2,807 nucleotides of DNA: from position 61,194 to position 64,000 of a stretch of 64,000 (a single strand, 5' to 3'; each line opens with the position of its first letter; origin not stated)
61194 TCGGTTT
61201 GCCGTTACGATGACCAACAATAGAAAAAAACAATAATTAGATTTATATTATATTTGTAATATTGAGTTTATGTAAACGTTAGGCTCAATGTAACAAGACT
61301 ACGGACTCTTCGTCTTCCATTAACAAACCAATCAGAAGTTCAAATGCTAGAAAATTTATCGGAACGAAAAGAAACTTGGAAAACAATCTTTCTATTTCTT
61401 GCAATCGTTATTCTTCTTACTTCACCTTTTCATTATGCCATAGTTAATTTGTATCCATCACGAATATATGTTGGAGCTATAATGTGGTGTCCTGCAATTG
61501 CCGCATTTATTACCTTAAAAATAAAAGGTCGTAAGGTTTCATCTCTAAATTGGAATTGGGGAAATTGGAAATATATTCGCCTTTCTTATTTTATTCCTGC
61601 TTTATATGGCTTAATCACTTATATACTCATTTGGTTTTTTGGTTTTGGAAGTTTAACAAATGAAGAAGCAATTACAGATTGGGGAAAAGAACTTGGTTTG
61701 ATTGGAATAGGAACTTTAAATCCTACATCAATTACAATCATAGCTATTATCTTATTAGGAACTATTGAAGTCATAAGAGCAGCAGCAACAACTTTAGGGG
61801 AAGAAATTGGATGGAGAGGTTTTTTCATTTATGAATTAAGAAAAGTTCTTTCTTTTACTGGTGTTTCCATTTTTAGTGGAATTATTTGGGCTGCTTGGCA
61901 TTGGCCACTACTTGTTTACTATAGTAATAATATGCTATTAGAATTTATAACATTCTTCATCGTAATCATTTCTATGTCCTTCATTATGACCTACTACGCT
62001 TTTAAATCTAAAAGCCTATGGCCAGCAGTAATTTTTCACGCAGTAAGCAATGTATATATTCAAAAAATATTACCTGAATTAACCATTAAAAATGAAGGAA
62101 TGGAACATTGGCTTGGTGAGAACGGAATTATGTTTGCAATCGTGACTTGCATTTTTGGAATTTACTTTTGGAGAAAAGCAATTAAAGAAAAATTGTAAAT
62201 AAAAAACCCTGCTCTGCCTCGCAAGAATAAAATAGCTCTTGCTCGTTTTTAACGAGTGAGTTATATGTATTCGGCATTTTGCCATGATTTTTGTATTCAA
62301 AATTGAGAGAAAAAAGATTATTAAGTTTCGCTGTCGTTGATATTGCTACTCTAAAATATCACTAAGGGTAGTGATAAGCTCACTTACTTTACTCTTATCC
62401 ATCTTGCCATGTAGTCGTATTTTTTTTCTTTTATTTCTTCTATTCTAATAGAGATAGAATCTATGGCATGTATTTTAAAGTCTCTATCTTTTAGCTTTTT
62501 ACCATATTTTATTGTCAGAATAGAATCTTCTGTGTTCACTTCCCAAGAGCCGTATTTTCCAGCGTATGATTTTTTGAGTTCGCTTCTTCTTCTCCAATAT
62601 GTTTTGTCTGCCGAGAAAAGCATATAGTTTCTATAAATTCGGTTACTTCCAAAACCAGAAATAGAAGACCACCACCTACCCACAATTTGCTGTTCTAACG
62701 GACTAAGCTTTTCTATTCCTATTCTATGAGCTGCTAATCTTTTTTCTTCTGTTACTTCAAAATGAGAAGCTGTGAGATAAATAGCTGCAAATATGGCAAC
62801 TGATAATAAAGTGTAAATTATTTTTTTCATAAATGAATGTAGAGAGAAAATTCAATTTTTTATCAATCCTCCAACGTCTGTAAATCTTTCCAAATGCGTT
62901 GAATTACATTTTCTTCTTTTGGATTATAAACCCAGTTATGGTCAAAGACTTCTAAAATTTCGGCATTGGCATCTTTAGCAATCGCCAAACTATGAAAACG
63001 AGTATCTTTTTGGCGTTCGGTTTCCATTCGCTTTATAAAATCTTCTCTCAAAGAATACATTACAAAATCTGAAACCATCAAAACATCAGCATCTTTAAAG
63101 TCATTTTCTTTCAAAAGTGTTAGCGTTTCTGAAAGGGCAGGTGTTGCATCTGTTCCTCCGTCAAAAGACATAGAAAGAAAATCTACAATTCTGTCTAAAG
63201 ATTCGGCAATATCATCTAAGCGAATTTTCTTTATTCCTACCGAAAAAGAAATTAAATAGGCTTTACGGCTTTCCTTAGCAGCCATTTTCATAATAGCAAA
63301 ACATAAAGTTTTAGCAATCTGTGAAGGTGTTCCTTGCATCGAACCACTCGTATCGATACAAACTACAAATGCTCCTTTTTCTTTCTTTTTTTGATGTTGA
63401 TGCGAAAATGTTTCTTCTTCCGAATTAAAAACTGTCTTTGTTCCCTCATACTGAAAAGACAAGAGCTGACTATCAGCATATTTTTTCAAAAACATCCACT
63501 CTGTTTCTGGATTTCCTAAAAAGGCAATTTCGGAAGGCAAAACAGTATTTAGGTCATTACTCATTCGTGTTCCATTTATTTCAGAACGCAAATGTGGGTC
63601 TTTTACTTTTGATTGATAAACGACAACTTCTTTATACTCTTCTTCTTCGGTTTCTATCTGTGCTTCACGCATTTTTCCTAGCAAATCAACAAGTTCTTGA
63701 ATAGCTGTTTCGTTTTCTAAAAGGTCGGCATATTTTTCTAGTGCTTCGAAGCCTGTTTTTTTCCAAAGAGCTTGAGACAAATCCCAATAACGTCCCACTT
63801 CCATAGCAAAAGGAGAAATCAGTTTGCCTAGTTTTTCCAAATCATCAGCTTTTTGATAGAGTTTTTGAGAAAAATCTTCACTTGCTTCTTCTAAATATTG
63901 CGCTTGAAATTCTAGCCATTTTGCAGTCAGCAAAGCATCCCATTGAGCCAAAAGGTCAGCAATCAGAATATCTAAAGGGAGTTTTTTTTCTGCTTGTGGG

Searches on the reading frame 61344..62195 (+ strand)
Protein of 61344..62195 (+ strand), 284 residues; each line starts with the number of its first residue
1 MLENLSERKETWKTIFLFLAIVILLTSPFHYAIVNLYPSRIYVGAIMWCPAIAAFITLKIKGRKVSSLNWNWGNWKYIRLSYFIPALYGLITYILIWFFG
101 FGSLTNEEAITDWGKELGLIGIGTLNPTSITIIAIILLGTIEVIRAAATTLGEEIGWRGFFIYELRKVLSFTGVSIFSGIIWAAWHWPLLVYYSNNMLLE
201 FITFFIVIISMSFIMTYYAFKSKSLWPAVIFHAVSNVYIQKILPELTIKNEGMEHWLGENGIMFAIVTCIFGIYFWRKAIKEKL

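Call 9: search_protein_families(library=pfam, proteins=[window:61344-62195:+], max_evalue=0.01)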
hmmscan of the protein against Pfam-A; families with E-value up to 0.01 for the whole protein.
window:61344-62195:+ (284 aa): 1 family
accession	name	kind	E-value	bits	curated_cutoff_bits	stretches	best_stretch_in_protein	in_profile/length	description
PF02517.21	Rce1-like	-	1.5e-14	54.5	22.4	1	146-237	12-92/93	Type II CAAX prenyl endopeptidase Rce1-like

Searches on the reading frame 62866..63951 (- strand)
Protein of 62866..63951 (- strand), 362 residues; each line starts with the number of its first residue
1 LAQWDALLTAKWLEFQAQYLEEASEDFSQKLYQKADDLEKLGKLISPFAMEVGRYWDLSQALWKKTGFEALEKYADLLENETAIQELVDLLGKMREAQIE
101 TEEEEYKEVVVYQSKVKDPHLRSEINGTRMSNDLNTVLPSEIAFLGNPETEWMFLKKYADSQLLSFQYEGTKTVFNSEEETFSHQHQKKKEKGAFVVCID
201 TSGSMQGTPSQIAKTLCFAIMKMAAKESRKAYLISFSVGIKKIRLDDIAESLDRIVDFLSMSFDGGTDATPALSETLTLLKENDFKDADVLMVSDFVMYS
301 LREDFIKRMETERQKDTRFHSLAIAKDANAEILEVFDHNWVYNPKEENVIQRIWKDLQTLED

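Call 77: search_protein_families(library=pfam, proteins=[window:62866-63951:-], max_evalue=0.001)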
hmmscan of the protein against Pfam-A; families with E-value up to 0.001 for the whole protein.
window:62866-63951:- (362 aa): 3 families
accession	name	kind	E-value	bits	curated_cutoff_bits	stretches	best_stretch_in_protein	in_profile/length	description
PF05762.20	VWA_CoxE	-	3e-09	37.1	26.4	1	184-325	47-188/222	VWA domain containing CoxE-like protein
PF13519.12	VWA_2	-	1e-06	29.7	27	1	196-296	2-106/107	von Willebrand factor type A domain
PF13768.12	VWA_3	-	0.00066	20.2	27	0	196-334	4-143/155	von Willebrand factor type A domain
